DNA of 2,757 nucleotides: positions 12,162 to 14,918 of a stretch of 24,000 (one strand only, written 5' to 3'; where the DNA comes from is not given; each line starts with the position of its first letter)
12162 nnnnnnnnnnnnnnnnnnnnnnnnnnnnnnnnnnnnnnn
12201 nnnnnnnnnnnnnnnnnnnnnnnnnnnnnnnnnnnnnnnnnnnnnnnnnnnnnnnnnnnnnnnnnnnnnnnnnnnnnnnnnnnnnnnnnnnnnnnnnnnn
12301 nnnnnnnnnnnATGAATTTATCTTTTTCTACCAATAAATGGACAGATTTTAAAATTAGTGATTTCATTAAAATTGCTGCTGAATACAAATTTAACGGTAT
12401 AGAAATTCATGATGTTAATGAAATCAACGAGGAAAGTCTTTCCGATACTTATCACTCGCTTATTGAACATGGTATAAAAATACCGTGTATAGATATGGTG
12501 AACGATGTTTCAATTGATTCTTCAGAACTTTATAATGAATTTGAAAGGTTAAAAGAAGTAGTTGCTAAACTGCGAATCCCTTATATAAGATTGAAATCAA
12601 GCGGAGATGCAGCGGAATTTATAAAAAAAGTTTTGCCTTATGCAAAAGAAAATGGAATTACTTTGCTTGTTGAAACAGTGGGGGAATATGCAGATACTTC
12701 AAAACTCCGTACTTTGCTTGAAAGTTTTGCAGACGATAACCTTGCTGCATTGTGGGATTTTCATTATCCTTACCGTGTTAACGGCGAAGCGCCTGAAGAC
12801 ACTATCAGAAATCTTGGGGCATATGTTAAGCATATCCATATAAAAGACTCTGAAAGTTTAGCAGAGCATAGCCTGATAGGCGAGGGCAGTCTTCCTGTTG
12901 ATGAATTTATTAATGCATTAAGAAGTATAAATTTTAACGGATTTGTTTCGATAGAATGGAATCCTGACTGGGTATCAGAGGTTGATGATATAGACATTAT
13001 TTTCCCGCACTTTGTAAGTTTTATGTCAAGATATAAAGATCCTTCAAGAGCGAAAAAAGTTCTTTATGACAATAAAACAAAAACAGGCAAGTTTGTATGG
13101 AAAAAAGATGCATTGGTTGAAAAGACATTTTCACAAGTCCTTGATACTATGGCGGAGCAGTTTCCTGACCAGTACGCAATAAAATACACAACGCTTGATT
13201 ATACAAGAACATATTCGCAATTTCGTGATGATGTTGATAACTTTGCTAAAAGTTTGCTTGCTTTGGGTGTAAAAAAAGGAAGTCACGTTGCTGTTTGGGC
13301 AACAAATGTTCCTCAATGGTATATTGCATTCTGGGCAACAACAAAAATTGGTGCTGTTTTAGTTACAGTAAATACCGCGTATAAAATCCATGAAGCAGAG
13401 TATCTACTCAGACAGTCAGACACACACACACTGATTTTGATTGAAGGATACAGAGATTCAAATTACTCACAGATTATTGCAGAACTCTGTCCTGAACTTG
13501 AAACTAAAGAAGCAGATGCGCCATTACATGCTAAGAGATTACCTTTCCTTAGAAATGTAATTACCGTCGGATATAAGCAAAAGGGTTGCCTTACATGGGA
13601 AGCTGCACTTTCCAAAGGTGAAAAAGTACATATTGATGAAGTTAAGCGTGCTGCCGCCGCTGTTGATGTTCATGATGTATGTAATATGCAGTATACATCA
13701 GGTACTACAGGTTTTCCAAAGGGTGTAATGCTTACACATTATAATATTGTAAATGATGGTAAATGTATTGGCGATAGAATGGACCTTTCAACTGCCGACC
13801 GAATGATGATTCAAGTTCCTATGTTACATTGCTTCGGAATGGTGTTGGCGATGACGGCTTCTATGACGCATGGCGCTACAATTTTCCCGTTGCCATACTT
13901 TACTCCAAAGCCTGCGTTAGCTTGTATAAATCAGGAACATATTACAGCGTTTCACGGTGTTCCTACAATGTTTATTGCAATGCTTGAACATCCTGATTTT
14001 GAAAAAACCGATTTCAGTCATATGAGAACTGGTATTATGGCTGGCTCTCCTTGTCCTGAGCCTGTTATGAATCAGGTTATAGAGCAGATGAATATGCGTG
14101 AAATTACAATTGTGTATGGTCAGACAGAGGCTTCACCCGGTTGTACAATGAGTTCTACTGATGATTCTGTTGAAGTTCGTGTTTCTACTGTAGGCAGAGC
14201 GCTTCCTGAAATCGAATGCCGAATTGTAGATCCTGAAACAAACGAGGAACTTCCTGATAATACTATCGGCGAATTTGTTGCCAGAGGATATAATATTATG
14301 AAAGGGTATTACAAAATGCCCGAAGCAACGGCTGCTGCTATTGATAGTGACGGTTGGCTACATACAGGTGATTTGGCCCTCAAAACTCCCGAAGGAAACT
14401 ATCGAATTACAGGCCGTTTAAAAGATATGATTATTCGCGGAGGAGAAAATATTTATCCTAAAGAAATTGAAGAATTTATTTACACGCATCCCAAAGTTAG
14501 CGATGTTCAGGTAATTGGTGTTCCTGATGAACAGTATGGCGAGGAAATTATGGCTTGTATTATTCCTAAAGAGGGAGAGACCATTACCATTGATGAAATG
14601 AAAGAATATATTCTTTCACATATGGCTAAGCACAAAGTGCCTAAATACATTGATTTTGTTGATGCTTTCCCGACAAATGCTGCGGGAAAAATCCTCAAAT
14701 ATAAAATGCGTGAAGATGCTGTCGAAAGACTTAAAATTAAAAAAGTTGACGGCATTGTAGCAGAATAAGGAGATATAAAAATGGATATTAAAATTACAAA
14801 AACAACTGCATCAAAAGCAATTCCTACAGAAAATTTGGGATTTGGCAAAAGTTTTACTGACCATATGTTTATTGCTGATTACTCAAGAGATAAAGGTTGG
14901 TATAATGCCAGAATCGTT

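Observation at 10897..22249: Eleven-gene gap-free operon plus the T-box-controlled ligase: candidate system converting short/branched-chain acids to branched-chain amino acids by activation, reductive carboxylation and transamination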

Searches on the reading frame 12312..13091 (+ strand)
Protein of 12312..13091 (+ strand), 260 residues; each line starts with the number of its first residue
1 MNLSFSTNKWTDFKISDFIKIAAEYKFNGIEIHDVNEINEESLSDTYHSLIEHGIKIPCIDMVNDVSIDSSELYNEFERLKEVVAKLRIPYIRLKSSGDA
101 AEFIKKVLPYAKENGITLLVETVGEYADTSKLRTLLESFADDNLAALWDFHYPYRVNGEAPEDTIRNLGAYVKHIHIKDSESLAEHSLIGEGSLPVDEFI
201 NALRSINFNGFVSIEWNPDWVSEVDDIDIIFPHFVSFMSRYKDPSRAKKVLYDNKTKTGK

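Call 43: search_solved_structures(query=window:12312-13091:+, max_evalue=0.01)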
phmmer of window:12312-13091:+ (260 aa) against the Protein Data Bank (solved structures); distinct sequences matched with E-value up to 0.01: 8.
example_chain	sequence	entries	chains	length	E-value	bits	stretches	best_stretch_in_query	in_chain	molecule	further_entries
4kw2_A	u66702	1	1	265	2e-07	34.1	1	155-227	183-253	Uncharacterized protein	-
8z1i_A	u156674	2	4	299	9.2e-06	28.7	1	12-217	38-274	Art22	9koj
8xix_A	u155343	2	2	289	8.4e-05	25.5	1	99-215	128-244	D-tagatose 3-epimerase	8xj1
8xiv_A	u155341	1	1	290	8.4e-05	25.5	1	99-215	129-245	D-tagatose 3-epimerase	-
3wqo_A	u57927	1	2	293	0.0001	25.2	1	109-215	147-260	Uncharacterized protein MJ1311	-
2zds_A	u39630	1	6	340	0.00058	22.8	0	144-218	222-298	Putative DNA-binding protein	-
2hk0_A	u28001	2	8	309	0.0012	21.7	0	101-215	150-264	D-PSICOSE 3-EPIMERASE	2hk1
3p6l_A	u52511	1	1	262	0.0025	20.7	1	112-234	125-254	Sugar phosphate isomerase/epimerase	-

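Call 82: find_homologous_proteins(query=window:12312-13091:+, max_evalue=0.001)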
Query window:12312-13091:+ (260 aa): 52 proteins with E <= 0.001 among 583 candidates.
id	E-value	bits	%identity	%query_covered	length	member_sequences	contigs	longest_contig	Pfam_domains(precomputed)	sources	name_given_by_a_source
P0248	1.0e-133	463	77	98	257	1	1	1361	PF01261.31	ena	-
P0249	1.7e-101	357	63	97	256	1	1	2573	PF01261.31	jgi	-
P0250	2.0e-96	341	59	100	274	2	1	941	PF01261.31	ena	-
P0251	5.2e-96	339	58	100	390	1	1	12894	PF01261.31,PF00501.35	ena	-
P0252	5.8e-93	329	57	100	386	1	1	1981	PF01261.31,PF00501.35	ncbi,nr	ncbi:MAG: AMP-binding protein, partial [Clostridia bacterium]|nr:AMP-binding protein [Clostridia bac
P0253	1.8e-92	328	59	100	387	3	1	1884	PF01261.31,PF00501.35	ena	-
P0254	1.7e-90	321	60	91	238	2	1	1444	PF01261.31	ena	-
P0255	6.3e-86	306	52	100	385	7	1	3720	PF01261.31,PF00501.35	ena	-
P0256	8.9e-85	302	57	91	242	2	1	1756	PF01261.31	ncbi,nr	ncbi:MAG: sugar phosphate isomerase/epimerase, partial [Clostridia bacterium]|nr:sugar phosphate iso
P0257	2.3e-83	298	51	100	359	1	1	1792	PF01261.31,PF00501.35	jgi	-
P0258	2.1e-78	282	50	100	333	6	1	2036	PF01261.31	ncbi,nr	ncbi:MAG: TIM barrel protein, partial [Lentisphaeria bacterium]|nr:TIM barrel protein [Lentisphaeria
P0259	9.0e-78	279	50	100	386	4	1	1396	PF01261.31,PF00501.35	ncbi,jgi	jgi:fatty-acyl-CoA synthase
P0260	6.2e-77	277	50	98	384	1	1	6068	PF01261.31,PF00501.35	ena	-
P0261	9.8e-74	266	50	95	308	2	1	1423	PF01261.31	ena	-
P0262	2.2e-69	252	51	84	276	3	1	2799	PF01261.31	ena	-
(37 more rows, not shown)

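Call 91: predict_structure(alignment_id=A4)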
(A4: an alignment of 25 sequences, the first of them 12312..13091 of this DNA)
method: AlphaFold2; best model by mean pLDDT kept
length: 260 residues; sequences in the alignment: 25
mean_pLDDT: 91.8   pTM: 0.88
mean pLDDT of the five models: 91.8, 91.7, 91.6, 91.0, 90.4
residues with pLDDT >= 90: 213; 70-90: 30; 50-70: 12; < 50: 5
segments of 3 or more residues with pLDDT < 50: none
pLDDT, mean of each block of 10 residues (from residue 1): 93 94 97 91 94 98 96 95 96 97 98 98 97 98 98 96 96 96 92 94 90 92 86 94 63 49
secondary structure, 60 per line:
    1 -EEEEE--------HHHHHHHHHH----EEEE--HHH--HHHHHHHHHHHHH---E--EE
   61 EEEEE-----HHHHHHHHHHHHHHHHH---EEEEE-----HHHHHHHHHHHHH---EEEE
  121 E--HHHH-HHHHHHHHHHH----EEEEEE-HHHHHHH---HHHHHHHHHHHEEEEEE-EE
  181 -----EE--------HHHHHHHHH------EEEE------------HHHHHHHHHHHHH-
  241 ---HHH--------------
elements in order: E2-6 H15-24 E29-32 H40-52 E59-65 H71-87 E91-95 H101-113 E117-121 H124-127 H129-139 E144-149 H151-157 H161-171 E172-177 H196-204 E211-214 H227-239

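Call 95: fold_search(model_id=the predicted structure, library=pdb)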
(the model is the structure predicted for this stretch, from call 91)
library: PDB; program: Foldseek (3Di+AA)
matches with E <= 10: 1605; with E <= 0.001: 189
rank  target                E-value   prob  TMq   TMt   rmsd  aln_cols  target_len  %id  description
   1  2hk0_A                8.8e-14  1.00  0.76  0.69   3.5       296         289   20  Crystal structure of D-psicose 3-epimerase (DPEase) in the absence of substrate (released 2006-08-29)
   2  8xiv                  1.6e-13  1.00  0.74  0.67   4.9       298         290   17  Production of D-psicose (released 2024-12-25)
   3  8yeb_A                4.9e-13  1.00  0.75  0.68   3.9       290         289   18  Crystal structure of L-ribulose 3-epimerase from Arthrobacter globiformis M30 (released 2025-02-12)
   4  5zfs_B                7.8e-13  1.00  0.72  0.65   4.3       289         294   18  Crystal structure of Arthrobacter globiformis M30 sugar epimerase which can produce D-allulose from D-fructose (released 2018-10-24)
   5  5zfs_A                1.1e-12  1.00  0.74  0.67   4.0       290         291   18  Crystal structure of Arthrobacter globiformis M30 sugar epimerase which can produce D-allulose from D-fructose (released 2018-10-24)
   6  8xix                  1.4e-12  1.00  0.72  0.66   5.0       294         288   18  KeDt3e within Co (released 2024-12-25)
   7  8yec_A                1.6e-12  1.00  0.71  0.63   4.3       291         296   18  Crystal structure of L-ribulose 3-epimerase in complex with D-allulose (released 2025-02-12)
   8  8yec_E                2.4e-12  1.00  0.71  0.63   4.4       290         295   19  Crystal structure of L-ribulose 3-epimerase in complex with D-allulose (released 2025-02-12)
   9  9koj_A                3.2e-12  1.00  0.78  0.73   3.0       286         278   21  Crystal structure of the isomerase Art22 (released 2025-07-30)
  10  4q7i_A                3.4e-12  1.00  0.75  0.67   3.6       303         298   16  Crystal structure of engineered thermostable D-tagatose 3-epimerase PcDTE-Var8 (released 2014-10-22)
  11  8z1i_B                3.6e-12  1.00  0.78  0.75   3.1       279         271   22  Crystal structure of the isomerase Art22 with ethylene glycol (released 2025-04-16)
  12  8yeb_I                4.3e-12  1.00  0.74  0.67   4.2       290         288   18  Crystal structure of L-ribulose 3-epimerase from Arthrobacter globiformis M30 (released 2025-02-12)
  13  8z1i_A                6.1e-12  1.00  0.76  0.73   3.3       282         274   20  Crystal structure of the isomerase Art22 with ethylene glycol (released 2025-04-16)
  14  4pgl_A                7.3e-12  1.00  0.76  0.67   3.8       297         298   16  Crystal structure of engineered D-tagatose 3-epimerase PcDTE-ILS6 (released 2014-10-22)
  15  3vnk_A                7.8e-12  1.00  0.77  0.69   3.4       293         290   15  Crystal structures of D-Psicose 3-epimerase with D-fructose from Clostridium cellulolyticum H10 (released 2012-08-01)
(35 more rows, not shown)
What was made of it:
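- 12312..14768 (+): Ligase A: xylose-isomerase-like TIM barrel (aa 1-260) fused to a FadD3/PRK12583-type AMP-forming acyl-CoA ligase; proposed isovalerate-CoA ligase for the leucine branch. The model has pLDDT 91.8 and a ketose-3-epimerase-like fold (calls 91, 95).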

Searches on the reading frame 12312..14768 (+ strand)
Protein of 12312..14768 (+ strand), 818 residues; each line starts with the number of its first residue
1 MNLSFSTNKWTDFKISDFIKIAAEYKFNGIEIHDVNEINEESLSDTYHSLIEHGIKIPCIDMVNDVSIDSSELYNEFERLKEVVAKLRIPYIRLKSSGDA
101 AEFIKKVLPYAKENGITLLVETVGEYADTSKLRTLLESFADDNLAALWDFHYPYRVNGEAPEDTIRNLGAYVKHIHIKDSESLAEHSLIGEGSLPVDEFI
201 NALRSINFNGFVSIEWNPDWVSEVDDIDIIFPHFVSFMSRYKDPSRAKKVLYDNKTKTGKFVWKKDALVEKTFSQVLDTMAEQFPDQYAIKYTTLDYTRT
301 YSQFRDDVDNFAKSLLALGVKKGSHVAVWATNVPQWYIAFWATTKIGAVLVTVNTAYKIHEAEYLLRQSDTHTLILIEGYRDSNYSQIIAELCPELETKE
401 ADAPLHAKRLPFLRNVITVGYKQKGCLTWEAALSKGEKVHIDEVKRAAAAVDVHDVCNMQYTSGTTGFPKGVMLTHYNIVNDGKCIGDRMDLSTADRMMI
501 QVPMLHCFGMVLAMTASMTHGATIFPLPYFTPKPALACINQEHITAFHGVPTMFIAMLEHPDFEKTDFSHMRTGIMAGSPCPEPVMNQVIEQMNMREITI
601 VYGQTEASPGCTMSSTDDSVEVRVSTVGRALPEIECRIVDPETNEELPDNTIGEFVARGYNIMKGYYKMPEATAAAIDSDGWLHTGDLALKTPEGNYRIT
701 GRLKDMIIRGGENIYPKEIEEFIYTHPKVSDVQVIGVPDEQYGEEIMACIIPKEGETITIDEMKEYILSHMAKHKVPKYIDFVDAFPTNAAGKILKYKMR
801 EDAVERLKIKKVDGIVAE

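Call 5: search_protein_families(library=pfam, proteins=[window:12312-14768:+], max_evalue=0.001)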
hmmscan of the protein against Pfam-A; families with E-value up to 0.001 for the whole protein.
window:12312-14768:+ (818 aa): 3 families
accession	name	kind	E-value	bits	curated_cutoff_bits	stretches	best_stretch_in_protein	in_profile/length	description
PF00501.34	AMP-binding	-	3.6e-92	309.6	29.9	1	279-667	3-384/384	AMP-binding enzyme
PF01261.30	AP_endonuc_2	-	3.3e-19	70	31.1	1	20-218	2-231/249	Xylose isomerase-like TIM barrel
PF13193.12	AMP-binding_C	-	9.7e-18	65.3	24.5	1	718-793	1-76/76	AMP-binding enzyme C-terminal domain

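Call 6: search_protein_families(library=ncbifam, proteins=[window:12312-14768:+], max_evalue=0.001)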
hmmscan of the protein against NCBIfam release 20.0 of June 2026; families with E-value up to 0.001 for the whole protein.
window:12312-14768:+ (818 aa): 113 families (the best 25 are shown)
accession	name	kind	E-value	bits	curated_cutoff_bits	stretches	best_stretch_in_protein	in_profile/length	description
NF009233.0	PRK12583.1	subfamily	1.4e-209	697.2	832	1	265-810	12-557/558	fatty acid CoA ligase family protein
NF004837.0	PRK06187.1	subfamily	1.1e-129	433.1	476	1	270-805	7-524/531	long-chain-fatty-acid--CoA ligase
NF005801.1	PRK07656.1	equivalog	1.1e-125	420.1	657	1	272-800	2-500/500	FadD3 family acyl-CoA ligase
NF006182.0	PRK08316.1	subfamily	9.7e-112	374.1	663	1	269-804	9-518/523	fatty acyl-CoA synthetase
NF006181.0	PRK08314.1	subfamily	1.8e-93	313.7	705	1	272-806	25-557/563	long-chain-fatty-acid--CoA ligase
NF005702.0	PRK07514.1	subfamily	5.7e-93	312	558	1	276-803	8-500/506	malonyl-CoA synthase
NF004114.0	PRK05605.1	equivalog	1.6e-91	307.4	766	1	268-806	31-572/575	long-chain-fatty-acid--CoA ligase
NF004758.0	PRK06087.1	equivalog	2.3e-90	303.6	736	1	268-811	21-543/548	medium-chain fatty-acid--CoA ligase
NF005220.0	PRK06710.1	equivalog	4.5e-89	299.1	1116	1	275-802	28-552/563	long-chain-fatty-acid--CoA ligase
NF005307.0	PRK06839.1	equivalog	5.4e-88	295.8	748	1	281-801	12-491/496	o-succinylbenzoate--CoA ligase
NF052580.1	Str24CoAsynCasG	equivalog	3.3e-83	279.9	750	2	442-799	176-546/548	steroid-24-oyl-CoA synthetase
NF006020.0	PRK08162.1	subfamily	1.2e-82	278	677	1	276-806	24-541/545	acyl-CoA synthetase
NF052269.1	Staph_lig_FadD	equivalog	4.6e-82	275.9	650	2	448-802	144-492/499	long-chain-fatty-acid--CoA ligase FadD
NF004229.0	PRK05677.1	subfamily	1.9e-81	274.3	879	1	273-810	26-562/563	long-chain-fatty-acid--CoA ligase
NF004814.0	PRK06164.1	equivalog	1.4e-80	271.4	677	1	269-808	8-535/540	acyl-CoA synthetase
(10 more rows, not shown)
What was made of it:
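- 12312..14768 (+): Pfam finds AP_endonuc_2 + AMP-binding + AMP-binding_C (call 5), and NF009233 scores 697 bits (call 6).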

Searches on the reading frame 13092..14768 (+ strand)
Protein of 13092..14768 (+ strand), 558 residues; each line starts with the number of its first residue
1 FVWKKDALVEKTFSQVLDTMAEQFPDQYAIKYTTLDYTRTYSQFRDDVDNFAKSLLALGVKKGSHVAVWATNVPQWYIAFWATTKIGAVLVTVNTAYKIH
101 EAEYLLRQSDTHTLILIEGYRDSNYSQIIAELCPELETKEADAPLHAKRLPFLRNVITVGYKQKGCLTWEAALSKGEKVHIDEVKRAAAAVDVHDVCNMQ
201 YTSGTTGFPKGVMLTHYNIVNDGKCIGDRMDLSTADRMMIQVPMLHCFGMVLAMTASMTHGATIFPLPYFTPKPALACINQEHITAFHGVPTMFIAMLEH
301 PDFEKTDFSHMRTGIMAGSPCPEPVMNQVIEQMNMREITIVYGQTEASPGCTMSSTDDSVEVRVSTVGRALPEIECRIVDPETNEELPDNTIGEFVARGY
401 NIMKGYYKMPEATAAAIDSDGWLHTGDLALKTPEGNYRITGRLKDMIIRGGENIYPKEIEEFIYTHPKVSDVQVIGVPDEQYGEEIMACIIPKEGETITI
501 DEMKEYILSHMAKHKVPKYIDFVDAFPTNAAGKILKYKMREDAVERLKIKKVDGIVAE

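Call 41: search_solved_structures(query=window:13092-14768:+, max_evalue=1e-30)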
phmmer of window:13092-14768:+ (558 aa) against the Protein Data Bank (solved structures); distinct sequences matched with E-value up to 1e-30: 87 (the best 60 are shown).
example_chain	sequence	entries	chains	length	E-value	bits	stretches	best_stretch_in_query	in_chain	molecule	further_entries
8weu_A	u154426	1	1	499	8.1e-76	258.6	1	190-540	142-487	Fatty-acyl-CoA synthase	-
8wev_A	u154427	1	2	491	8.9e-76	258.5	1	190-540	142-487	Feruloyl-CoA Synthetase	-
4fuq_A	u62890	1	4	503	8.7e-66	225.5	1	193-542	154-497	Malonyl CoA synthetase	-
3r44_A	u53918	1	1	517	1.9e-65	224.4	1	169-542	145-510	fatty acyl CoA synthetase FADD13 (FATTY-ACYL-CoA SYNTHETASE)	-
4gxq_A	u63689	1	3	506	3.4e-65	223.6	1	193-542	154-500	Malonyl CoA synthetase, Benzoate-CoA ligase Chimeric protein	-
4fut_A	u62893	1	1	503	5.8e-65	222.8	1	193-542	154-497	Malonyl CoA synthetase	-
4gxr_A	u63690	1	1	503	1.1e-62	215.3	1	193-542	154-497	Malonyl CoA synthetase, Benzoate-CoA ligase Chimeric protein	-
3a9u_A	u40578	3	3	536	4.1e-62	213.4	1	176-542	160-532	4-coumarate--CoA ligase | 4-coumarate:CoA ligase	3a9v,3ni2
5ie0_A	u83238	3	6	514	2.9e-60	207.3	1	197-537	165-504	Oxalate--CoA ligase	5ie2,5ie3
8r2q_A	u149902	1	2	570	5.4e-60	206.4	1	24-540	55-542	Probable fatty-acid-CoA ligase FadD5 (Fatty-acid-CoA synthetase) (Fatty-acid-CoA synthase)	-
5bsw_A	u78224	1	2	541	2e-59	204.5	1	157-541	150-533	4-coumarate--CoA ligase 2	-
5bsm_A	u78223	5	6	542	2.1e-59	204.5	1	157-541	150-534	4-coumarate--CoA ligase 2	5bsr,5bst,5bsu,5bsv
5u95_A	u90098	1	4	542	2.8e-59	204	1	157-541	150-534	4-coumarate--CoA ligase 2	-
6qjz_A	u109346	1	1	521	2.3e-58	201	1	12-544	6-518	oxalyl CoA-synthetase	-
3tsy_A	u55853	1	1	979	2.5e-54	187.7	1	189-541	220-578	Fusion Protein 4-coumarate--CoA ligase 1, Resveratrol synthase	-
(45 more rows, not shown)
